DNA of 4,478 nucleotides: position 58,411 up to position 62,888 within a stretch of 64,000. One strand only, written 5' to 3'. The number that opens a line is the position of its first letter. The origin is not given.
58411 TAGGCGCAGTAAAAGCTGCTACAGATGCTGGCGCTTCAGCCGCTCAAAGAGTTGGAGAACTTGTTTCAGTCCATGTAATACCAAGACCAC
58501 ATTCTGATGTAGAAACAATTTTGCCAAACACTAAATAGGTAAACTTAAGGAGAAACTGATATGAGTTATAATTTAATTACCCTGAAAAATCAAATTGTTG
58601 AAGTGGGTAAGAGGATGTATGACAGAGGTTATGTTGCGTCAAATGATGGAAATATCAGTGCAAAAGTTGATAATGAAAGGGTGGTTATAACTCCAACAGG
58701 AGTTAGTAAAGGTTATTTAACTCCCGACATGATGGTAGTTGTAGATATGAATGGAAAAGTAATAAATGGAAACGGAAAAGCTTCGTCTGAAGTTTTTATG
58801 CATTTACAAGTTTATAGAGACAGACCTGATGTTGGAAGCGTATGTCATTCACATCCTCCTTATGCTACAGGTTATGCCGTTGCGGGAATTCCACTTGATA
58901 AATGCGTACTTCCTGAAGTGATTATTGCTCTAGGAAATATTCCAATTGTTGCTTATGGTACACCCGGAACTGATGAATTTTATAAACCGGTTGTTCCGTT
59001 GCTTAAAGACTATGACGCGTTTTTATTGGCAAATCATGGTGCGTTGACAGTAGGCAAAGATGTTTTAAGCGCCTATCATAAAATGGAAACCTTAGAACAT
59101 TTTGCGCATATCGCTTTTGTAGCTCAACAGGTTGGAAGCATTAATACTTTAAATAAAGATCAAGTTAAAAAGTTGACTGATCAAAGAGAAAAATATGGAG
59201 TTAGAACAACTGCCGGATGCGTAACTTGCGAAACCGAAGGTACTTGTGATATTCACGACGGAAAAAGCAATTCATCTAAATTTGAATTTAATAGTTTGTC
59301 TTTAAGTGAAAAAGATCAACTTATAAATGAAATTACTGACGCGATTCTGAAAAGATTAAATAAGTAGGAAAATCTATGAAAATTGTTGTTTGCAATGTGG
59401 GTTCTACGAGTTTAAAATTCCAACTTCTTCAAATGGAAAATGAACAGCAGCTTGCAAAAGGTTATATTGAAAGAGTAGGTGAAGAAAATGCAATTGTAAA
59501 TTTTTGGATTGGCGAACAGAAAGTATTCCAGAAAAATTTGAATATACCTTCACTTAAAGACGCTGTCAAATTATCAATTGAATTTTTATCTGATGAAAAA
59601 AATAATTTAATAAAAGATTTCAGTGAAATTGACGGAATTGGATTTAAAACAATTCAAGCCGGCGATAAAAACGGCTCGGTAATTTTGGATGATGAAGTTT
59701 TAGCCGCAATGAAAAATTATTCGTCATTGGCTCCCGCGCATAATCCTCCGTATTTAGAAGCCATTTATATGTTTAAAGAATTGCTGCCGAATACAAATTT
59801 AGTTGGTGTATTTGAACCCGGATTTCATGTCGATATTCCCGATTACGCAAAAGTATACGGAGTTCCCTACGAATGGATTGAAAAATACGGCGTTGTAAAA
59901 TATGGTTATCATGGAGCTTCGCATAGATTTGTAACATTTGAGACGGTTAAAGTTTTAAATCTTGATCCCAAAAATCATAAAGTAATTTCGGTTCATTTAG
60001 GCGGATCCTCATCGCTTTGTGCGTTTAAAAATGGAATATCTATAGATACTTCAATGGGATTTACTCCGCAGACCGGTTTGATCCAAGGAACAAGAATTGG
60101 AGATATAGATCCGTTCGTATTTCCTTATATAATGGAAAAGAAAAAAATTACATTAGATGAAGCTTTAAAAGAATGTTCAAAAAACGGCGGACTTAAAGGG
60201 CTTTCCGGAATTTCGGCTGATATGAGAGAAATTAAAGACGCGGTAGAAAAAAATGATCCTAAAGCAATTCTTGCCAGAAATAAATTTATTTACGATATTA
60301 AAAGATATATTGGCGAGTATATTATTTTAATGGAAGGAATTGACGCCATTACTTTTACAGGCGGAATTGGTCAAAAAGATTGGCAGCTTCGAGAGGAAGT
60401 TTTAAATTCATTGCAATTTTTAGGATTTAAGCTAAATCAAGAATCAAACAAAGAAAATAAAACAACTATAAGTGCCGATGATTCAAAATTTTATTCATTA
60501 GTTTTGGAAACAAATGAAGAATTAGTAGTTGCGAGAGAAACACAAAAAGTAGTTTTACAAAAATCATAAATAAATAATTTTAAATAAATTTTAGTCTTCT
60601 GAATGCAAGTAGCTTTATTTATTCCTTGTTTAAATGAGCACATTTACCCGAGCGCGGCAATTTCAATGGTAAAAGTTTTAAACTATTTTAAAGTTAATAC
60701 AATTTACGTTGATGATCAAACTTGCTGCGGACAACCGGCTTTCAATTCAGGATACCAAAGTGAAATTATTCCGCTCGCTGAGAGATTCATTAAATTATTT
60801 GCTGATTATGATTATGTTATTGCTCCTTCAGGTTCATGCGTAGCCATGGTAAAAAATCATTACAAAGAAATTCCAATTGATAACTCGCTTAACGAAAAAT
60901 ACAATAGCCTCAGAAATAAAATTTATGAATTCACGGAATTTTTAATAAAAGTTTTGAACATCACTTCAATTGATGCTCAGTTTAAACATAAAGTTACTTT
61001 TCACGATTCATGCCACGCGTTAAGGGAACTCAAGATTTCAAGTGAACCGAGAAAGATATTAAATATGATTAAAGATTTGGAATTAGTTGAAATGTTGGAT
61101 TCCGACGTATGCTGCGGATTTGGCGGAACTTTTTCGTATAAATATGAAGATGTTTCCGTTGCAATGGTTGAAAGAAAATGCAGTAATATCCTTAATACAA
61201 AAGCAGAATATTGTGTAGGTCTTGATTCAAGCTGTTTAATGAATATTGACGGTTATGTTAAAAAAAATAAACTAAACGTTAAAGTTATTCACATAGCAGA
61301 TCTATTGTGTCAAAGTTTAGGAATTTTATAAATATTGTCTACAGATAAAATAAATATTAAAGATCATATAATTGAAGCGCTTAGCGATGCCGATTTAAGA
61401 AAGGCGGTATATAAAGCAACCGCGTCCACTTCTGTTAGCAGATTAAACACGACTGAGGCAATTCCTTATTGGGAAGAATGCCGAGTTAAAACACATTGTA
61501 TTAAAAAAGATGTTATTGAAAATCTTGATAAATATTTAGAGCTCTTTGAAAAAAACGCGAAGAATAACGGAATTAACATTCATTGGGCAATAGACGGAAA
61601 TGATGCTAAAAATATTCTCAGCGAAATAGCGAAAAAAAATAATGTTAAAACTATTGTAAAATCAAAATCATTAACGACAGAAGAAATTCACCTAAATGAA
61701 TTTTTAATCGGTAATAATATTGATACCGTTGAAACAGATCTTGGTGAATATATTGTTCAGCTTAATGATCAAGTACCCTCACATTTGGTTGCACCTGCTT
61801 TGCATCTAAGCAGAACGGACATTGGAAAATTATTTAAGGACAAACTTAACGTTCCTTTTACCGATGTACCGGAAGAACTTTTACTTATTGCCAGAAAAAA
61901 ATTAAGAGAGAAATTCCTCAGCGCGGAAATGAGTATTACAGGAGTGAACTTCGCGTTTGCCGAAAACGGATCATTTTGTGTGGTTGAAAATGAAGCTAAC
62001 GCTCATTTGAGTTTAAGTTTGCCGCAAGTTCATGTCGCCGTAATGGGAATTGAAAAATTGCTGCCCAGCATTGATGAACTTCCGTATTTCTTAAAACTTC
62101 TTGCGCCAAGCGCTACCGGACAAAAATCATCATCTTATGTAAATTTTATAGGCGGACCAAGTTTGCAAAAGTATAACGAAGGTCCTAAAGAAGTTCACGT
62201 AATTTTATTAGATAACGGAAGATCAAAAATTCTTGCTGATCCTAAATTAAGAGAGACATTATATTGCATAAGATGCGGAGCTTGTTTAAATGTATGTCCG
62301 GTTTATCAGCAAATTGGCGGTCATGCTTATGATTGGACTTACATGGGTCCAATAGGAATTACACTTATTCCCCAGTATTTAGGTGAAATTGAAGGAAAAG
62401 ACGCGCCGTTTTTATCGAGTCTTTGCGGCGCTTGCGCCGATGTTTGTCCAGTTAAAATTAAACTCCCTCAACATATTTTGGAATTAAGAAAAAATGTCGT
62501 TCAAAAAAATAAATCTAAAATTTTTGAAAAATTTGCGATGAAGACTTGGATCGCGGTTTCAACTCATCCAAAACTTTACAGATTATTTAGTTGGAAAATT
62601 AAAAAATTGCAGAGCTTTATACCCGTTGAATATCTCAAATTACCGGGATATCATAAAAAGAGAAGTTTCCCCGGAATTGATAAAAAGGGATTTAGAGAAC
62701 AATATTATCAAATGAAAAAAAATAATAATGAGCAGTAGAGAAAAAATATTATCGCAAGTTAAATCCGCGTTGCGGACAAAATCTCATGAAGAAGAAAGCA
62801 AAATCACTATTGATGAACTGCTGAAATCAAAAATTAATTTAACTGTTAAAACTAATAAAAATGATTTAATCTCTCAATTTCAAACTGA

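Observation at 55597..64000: Fucose/rhamnose-type microcompartment operon with a single shell gene and no visible vertex protein or phosphotransacylase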

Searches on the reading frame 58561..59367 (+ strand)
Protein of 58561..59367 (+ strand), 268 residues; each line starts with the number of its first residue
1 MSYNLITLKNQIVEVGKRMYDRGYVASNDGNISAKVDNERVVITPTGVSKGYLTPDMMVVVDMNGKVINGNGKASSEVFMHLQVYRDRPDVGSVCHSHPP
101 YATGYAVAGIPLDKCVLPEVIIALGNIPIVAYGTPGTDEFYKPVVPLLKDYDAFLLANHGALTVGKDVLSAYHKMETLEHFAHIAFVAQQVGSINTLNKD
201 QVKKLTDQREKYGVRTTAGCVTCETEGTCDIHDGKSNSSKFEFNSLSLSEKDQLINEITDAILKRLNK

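Call 3: search_protein_families(library=pfam, proteins=[window:58561-59367:+], max_evalue=0.01)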
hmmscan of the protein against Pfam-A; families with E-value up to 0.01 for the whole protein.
window:58561-59367:+ (268 aa): 1 family
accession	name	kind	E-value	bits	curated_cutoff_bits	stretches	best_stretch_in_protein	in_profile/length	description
PF00596.27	Aldolase_II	-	1.5e-51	175.3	22.2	1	11-185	2-182/183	Class II Aldolase and Adducin N-terminal domain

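Call 6: search_protein_families(library=ncbifam, proteins=[window:58561-59367:+], max_evalue=0.01)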
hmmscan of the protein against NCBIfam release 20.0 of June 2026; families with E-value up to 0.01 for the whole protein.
window:58561-59367:+ (268 aa): 31 families (the best 25 are shown)
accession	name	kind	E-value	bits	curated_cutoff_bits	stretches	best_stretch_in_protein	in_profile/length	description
NF005123.0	PRK06557.1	subfamily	1.2e-42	146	251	1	6-213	10-221/223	L-ribulose-5-phosphate 4-epimerase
NF043034.1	OxoTetrPhDc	equivalog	6.3e-40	137.2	250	1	8-205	5-204/205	3-oxo-tetronate 4-phosphate decarboxylase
NF005302.0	PRK06833.1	equivalog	6.2e-38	130.4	264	1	8-215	6-213/214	L-fuculose-phosphate aldolase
NF040649.1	FucA_Meth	equivalog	2.6e-35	122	250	1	10-189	4-177/179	L-fuculose phosphate aldolase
NF053831.1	RU1PAldHalo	equivalog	7.3e-34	117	300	1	27-213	22-207/208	ribulose-1-phosphate aldolase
NF006208.0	PRK08333.1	equivalog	4.7e-33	114.4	267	1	8-188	5-183/189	aldolase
NF004979.0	PRK06357.1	equivalog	1.7e-28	99.4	216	1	10-207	8-217/221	hypothetical protein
NF004527.0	PRK05874.1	equivalog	3.7e-28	98.6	308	1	11-206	10-207/218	L-fuculose-phosphate aldolase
NF006413.0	PRK08660.1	equivalog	1.5e-26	93.4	203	1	9-190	3-179/184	aldolase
NF009003.0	PRK12348.1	subfamily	4.4e-26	91.9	331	1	7-112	3-109/228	L-ribulose-5-phosphate 4-epimerase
TIGR03328.1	salvage_mtnB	equivalog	7.9e-26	90.7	137.05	1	12-102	1-92/194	methylthioribulose 1-phosphate dehydratase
NF006047.0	PRK08193.1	subfamily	4.5e-25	88.6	257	1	6-115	3-113/231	L-ribulose-5-phosphate 4-epimerase AraD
NF006672.0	PRK09220.1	equivalog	1.1e-24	87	226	1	8-103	11-106/209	methylthioribulose 1-phosphate dehydratase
NF005984.0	PRK08087.1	subfamily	5.4e-24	85.1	264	1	7-216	5-213/215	L-fuculose-phosphate aldolase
TIGR00760.1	araD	equivalog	7.3e-23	81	389.1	1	5-193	2-202/228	L-ribulose-5-phosphate 4-epimerase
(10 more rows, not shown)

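Call 35: find_related_loci(query=window:58561-59367:+, collection=metagenome_contigs, flank=10000)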
Query window:58561-59367:+ (268 aa) in metagenome_contigs; peptide patterns used: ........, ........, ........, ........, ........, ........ (x = any residue, [..] = any of these).
188 stretches matched a pattern; 61 encode a relative of the query (tblastn E <= 1e-3); 61 distinct loci.
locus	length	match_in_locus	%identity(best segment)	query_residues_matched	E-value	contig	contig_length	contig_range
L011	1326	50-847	90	1-266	0e+0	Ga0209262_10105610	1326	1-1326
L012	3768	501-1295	83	1-266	7e-158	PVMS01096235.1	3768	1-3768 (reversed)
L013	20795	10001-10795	80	1-266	1e-147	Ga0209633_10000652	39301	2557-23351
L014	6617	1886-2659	69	1-268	2e-128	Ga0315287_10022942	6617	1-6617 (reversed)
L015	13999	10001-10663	83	1-221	2e-127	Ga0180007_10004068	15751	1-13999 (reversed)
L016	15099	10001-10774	68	1-268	4e-127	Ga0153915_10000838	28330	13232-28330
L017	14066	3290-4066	67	1-268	7e-126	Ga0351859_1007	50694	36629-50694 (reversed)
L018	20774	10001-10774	67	1-268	5e-125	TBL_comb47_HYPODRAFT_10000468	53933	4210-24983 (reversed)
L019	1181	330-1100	68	1-268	7e-137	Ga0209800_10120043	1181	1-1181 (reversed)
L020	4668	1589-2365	67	1-268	2e-125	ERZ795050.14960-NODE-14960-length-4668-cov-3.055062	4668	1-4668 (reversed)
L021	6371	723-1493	66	4-268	3e-122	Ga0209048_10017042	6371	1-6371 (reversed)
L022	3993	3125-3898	66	1-268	4e-124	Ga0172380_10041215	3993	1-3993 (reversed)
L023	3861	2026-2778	66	4-268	4e-124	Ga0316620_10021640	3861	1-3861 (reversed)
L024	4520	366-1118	66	4-268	1e-122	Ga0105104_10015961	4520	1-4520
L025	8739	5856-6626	66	4-268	2e-121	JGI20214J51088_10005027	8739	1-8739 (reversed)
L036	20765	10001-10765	63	5-267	3e-117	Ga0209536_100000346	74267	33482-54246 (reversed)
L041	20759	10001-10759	62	8-267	7e-114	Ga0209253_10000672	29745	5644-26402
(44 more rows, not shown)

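Call 38: search_protein_families(library=pfam, proteins=[L013:6675-6968:+, L013:6975-7244:+, L013:7247-7522:+, L013:7539-8258:+, L025:3381-4031:+, L041:7483-8133:+, L036:7539-8159:+, L013:4091-5107:+, L013:5137-6198:+, L016:6376-7383:+], max_evalue=0.01)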
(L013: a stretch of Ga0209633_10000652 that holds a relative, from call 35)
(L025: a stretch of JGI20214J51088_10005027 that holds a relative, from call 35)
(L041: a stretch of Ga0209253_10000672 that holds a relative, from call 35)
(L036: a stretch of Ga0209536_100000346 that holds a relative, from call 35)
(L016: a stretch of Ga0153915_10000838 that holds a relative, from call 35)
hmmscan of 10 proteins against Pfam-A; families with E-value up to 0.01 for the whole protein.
L013:6675-6968:+ (97 aa): 1 family
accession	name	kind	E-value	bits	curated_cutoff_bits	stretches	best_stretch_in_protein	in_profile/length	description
PF03319.19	EutN_CcmL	-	3.9e-29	101.4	25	1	1-83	1-83/83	Ethanolamine utilisation protein EutN/carboxysome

L013:6975-7244:+ (89 aa): 1 family
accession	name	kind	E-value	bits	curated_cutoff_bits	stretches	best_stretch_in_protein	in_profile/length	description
PF03319.19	EutN_CcmL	-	6.3e-25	87.9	25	1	1-83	1-83/83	Ethanolamine utilisation protein EutN/carboxysome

L013:7247-7522:+ (91 aa): 1 family
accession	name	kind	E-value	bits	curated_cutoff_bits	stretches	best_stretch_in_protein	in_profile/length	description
PF03319.19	EutN_CcmL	-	1.1e-23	83.9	25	1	2-86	1-83/83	Ethanolamine utilisation protein EutN/carboxysome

L013:7539-8258:+ (239 aa): 0 families

L025:3381-4031:+ (216 aa): 1 family
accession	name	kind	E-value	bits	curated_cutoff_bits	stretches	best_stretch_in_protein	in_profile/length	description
PF06130.18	PTAC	-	2.9e-67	226.3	25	1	31-206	1-175/176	Phosphate propanoyltransferase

L041:7483-8133:+ (216 aa): 2 families
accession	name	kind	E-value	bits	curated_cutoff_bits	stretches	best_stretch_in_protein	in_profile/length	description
PF06130.18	PTAC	-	2.5e-67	226.5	25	1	31-206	1-175/176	Phosphate propanoyltransferase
PF01568.27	Molydop_binding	-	0.0062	17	26.8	0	148-171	31-54/110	Molydopterin dinucleotide binding domain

L036:7539-8159:+ (206 aa): 2 families
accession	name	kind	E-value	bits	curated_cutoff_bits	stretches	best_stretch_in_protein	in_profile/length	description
PF06130.18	PTAC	-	5.5e-67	225.4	25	1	22-197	1-175/176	Phosphate propanoyltransferase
PF01568.27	Molydop_binding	-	0.00024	21.6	26.8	1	136-162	29-54/110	Molydopterin dinucleotide binding domain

L013:4091-5107:+ (338 aa): 1 family
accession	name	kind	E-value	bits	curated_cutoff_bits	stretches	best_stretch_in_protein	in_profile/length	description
PF00248.27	Aldo_ket_red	-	5.5e-51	173.8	24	1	28-306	2-290/291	Aldo/keto reductase family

L013:5137-6198:+ (353 aa): 3 families
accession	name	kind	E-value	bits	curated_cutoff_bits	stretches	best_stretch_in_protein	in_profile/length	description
PF08240.17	ADH_N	-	3.5e-24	85.5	23.5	1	27-143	2-104/104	Alcohol dehydrogenase GroES-like domain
PF00107.32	ADH_zinc_N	-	2e-21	76.7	31.8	1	182-309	1-127/129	Zinc-binding dehydrogenase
PF16912.11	Glu_dehyd_C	-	3.6e-06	27.1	34.9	1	173-334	32-199/211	Glucose dehydrogenase C-terminus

L016:6376-7383:+ (335 aa): 5 families
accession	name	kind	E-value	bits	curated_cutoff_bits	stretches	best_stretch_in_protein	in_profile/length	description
PF00532.27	Peripla_BP_1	-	2.3e-31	109.7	22.2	1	60-312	2-269/281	Periplasmic binding proteins and sugar binding domain of LacI family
PF13377.12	Peripla_BP_3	-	7.5e-30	104.6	26.5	1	167-328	2-167/167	Periplasmic binding protein-like domain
PF13407.12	Peripla_BP_4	-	2.1e-21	77.1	35.1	1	62-259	1-207/258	Periplasmic binding protein domain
PF00356.27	LacI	-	1.6e-15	57.1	27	1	3-48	1-46/46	Bacterial regulatory proteins, lacI family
PF13458.12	Peripla_BP_6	-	0.00084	19.5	31.7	0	109-181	63-142/343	Periplasmic binding protein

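Call 72: search_protein_families(library=ncbifam, proteins=[L013:16697-17914:+], max_evalue=1e-10)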
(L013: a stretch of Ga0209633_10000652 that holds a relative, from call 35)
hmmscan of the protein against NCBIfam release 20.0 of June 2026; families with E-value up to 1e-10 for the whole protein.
L013:16697-17914:+ (405 aa): 0 families

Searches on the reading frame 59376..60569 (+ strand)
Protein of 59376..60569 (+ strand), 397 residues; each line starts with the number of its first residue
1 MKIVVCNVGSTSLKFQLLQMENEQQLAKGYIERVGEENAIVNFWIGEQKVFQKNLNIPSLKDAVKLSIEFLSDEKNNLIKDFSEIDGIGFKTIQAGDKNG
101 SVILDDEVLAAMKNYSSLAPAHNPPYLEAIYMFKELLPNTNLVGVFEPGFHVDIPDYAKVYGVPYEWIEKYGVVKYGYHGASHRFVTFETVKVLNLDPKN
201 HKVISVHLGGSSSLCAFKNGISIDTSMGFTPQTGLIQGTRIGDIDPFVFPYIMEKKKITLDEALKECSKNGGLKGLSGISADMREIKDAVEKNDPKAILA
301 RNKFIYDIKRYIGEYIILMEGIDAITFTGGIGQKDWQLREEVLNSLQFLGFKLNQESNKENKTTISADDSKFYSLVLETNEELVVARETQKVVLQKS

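Call 3: search_protein_families(library=pfam, proteins=[window:59376-60569:+], max_evalue=0.01)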
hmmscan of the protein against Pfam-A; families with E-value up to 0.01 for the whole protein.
window:59376-60569:+ (397 aa): 1 family
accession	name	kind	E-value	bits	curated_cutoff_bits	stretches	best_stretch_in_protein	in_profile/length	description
PF00871.23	Acetate_kinase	-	7.1e-111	371.1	22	1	2-387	1-392/392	Acetokinase family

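Call 6: search_protein_families(library=ncbifam, proteins=[window:59376-60569:+], max_evalue=0.01)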
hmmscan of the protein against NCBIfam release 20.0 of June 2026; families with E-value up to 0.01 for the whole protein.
window:59376-60569:+ (397 aa): 8 families
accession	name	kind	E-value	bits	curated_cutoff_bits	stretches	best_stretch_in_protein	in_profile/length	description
TIGR00016.1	ackA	subfamily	1.1e-110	370.1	293.4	1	1-392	4-403/405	acetate/propionate family kinase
NF009063.0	PRK12397.1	equivalog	5.1e-102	341.6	659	1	2-396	4-396/404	acetate/propionate family kinase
NF005520.0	PRK07157.1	equivalog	8.9e-99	331.3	561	1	1-392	3-397/400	acetate kinase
NF009045.0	PRK12379.1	equivalog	3.6e-87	292.8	580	1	3-390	7-390/402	propionate kinase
NF009099.0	PRK12440.1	equivalog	4e-75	253.2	693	1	3-390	6-394/397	acetate/propionate family kinase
NF005462.0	PRK07058.1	equivalog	1.3e-64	218.7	486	1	3-395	6-392/396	acetate/propionate family kinase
NF002834.0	PRK03011.1-5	subfamily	3.5e-21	75.7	222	1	178-350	154-324/357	butyrate kinase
TIGR02707.1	butyr_kinase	equivalog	7.8e-18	64.6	289.1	1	145-349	124-320/351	butyrate kinase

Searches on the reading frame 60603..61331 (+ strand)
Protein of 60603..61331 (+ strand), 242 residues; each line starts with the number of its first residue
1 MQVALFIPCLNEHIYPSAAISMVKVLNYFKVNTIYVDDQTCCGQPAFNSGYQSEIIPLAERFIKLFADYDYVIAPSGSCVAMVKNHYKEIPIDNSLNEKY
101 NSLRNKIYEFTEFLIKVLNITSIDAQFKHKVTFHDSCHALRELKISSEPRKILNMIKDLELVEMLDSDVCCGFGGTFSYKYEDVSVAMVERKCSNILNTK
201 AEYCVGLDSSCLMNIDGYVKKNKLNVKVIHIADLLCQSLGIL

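Call 3: search_protein_families(library=pfam, proteins=[window:60603-61331:+], max_evalue=0.01)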
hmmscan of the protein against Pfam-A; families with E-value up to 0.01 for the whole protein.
window:60603-61331:+ (242 aa): 2 families
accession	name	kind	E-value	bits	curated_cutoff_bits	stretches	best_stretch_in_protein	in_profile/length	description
PF02754.22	CCG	-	1.1e-31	109.2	20.6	2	131-216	1-85/85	Cysteine-rich domain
PF13281.12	MAP3K_TRAF_bd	-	0.0075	15.8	24.1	1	70-171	42-140/371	MAP3K TRAFs-binding domain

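Call 6: search_protein_families(library=ncbifam, proteins=[window:60603-61331:+], max_evalue=0.01)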
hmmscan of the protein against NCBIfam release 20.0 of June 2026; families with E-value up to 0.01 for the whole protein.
window:60603-61331:+ (242 aa): 11 families
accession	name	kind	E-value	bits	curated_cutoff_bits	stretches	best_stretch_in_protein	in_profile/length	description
NF045670.1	quin_L_LdhH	equivalog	7.7e-59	199.6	800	1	2-235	468-705/706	L-lactate dehydrogenase (quinone) large subunit LdhH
NF004898.0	PRK06259.1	equivalog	8.9e-38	130.1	385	1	1-237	262-486/488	fumarate reductase (CoM/CoB) subunit TfrB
NF008369.0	PRK11168.1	equivalog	1.1e-23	83.8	278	1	2-238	168-398/401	anaerobic glycerol-3-phosphate dehydrogenase subunit C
TIGR03379.1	glycerol3P_GlpC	equivalog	2.4e-18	66.1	279.9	1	2-239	163-396/397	anaerobic glycerol-3-phosphate dehydrogenase subunit GlpC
NF008434.0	PRK11274.1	equivalog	1.2e-16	60.7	333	1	5-220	172-393/409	glycolate oxidase subunit GlcF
TIGR03288.1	CoB_CoM_SS_B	equivalog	9.2e-12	44.8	345.15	1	3-241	2-269/290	CoB--CoM heterodisulfide reductase subunit B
NF045663.1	diclust_near_Sec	equivalog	3.4e-10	38.7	530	1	40-235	458-632/759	pyridine nucleotide-disulfide oxidoreductase/dicluster-binding protein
NF045796.1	DsrK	equivalog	1.6e-08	33.6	400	1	81-180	275-377/453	sulfate reduction electron transfer complex DsrMKJOP subunit DsrK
NF045724.1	ferredox_TmcB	equivalog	1.2e-07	30.7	735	1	118-237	300-426/430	electron transfer complex ferredoxin TmcB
NF045711.1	sulf_resp_HmcF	equivalog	3.5e-07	29.4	750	1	125-237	331-447/457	sulfate respiration complex iron-sulfur protein HmcF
NF041780.1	hetero_SS_HdrB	equivalog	0.00013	21.4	450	1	102-225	141-265/304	ferredoxin:CoB-CoM heterodisulfide reductase subunit HdrB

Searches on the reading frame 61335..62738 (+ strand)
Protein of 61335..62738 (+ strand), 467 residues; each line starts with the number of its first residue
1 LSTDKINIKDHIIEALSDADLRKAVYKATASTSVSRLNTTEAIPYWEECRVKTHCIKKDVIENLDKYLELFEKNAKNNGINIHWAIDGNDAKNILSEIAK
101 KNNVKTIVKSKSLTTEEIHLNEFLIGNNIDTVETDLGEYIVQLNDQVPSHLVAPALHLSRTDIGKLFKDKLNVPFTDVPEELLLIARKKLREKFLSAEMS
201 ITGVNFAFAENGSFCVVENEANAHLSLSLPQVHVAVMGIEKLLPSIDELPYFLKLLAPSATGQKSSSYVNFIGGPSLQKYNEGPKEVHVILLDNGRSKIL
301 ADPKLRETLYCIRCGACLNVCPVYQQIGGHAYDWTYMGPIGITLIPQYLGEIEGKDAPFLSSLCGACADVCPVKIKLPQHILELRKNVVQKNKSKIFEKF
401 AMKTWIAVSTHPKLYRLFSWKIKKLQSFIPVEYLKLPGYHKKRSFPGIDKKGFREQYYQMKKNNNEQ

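Call 3: search_protein_families(library=pfam, proteins=[window:61335-62738:+], max_evalue=0.01)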
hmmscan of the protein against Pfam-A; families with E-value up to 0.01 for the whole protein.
window:61335-62738:+ (467 aa): 14 families
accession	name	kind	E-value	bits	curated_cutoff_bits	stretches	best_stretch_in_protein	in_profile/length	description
PF02589.21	LUD_dom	-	1.8e-43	148.9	22.6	1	68-292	1-189/189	LUD domain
PF13183.11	Fer4_8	-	2.1e-13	51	27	1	309-375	3-68/68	4Fe-4S dicluster domain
PF11870.13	LutB_C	-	1.8e-10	41.5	26.8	1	390-457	19-83/88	Lactate utilisation protein B, C-terminal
PF13237.11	Fer4_10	-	3e-07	30.7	25.5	1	307-326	5-25/53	4Fe-4S dicluster domain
PF13534.11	Fer4_17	-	4.9e-07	30.6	22.2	1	311-375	2-60/61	4Fe-4S dicluster domain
PF00037.32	Fer4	-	7.1e-07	29.2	21.1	1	310-323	7-20/24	4Fe-4S binding domain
PF13187.11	Fer4_9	-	3.3e-06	27.5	27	1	306-323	32-49/52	4Fe-4S dicluster domain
PF13484.11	Fer4_16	-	1e-05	26.7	30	0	311-324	2-15/66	4Fe-4S double cluster binding domain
PF12798.12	Fer4_3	-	1.1e-05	26.3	27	0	311-323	1-13/15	4Fe-4S binding domain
PF12838.12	Fer4_7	-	2.6e-05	25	27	1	311-375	2-52/52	4Fe-4S dicluster domain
PF12797.12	Fer4_2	-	4.3e-05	23.6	24.5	1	308-323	7-22/22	4Fe-4S binding domain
PF12800.12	Fer4_4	-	0.00013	22.5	24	1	311-324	4-17/17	4Fe-4S binding domain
PF12837.12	Fer4_6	-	0.0002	21.6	25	1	310-323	8-21/24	4Fe-4S binding domain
PF14697.11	Fer4_21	-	0.0012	19.4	35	0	310-327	40-57/59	4Fe-4S dicluster domain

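Call 6: search_protein_families(library=ncbifam, proteins=[window:61335-62738:+], max_evalue=0.01)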
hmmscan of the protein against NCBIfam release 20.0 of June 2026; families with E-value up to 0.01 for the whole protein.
window:61335-62738:+ (467 aa): 25 families
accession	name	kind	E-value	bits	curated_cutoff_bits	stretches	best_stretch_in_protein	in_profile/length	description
TIGR00273.1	TIGR00273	equivalog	1.1e-142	475.9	444.8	1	17-433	2-414/432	LutB/LldF family L-lactate oxidation iron-sulfur protein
NF045670.1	quin_L_LdhH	equivalog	9.2e-129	430.8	800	1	8-466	2-464/706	L-lactate dehydrogenase (quinone) large subunit LdhH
NF008369.0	PRK11168.1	equivalog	2.6e-08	33.2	278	1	310-463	12-160/401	anaerobic glycerol-3-phosphate dehydrogenase subunit C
TIGR01945.1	rnfC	subfamily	1.5e-05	23.7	245.95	1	305-323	359-377/435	RnfABCDGE type electron transport complex subunit C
NF058577.1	FdxA_fam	equivalog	3.6e-05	23.9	65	1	311-323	38-50/52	4Fe-4S ferredoxin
NF042909.1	FMH_DH_FwdF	exception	4.7e-05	22.6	375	0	307-323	292-308/336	tungsten-dependent formylmethanofuran dehydrogenase subunit FwdF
NF003454.1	PRK05035.1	equivalog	6.6e-05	21.6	345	0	306-323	364-381/556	electron transport complex subunit RsxC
NF004616.0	PRK05950.1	subfamily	0.00012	21.3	228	1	304-392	142-237/238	succinate dehydrogenase iron-sulfur subunit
TIGR01971.1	NuoI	subfamily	0.00015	21.3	113.05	0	308-333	80-105/121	NADH-quinone oxidoreductase, chain I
NF008434.0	PRK11274.1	equivalog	0.00017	20.6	333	1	310-432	24-146/409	glycolate oxidase subunit GlcF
NF004898.0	PRK06259.1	equivalog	0.00023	20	385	1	306-400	131-227/488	fumarate reductase (CoM/CoB) subunit TfrB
NF045663.1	diclust_near_Sec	equivalog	0.00024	19.3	530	1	313-395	310-389/759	pyridine nucleotide-disulfide oxidoreductase/dicluster-binding protein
TIGR00402.1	napF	equivalog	0.00027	20.9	102.2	0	362-384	70-92/149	ferredoxin-type protein NapF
NF040864.1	HgcB_ferredoxin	equivalog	0.00054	19.7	99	0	310-323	15-58/93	mercury methylation ferredoxin HgcB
NF041837.1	rnfC_Methano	equivalog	0.00065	18.7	650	0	364-396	402-433/438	Rnf electron transport complex subunit RnfC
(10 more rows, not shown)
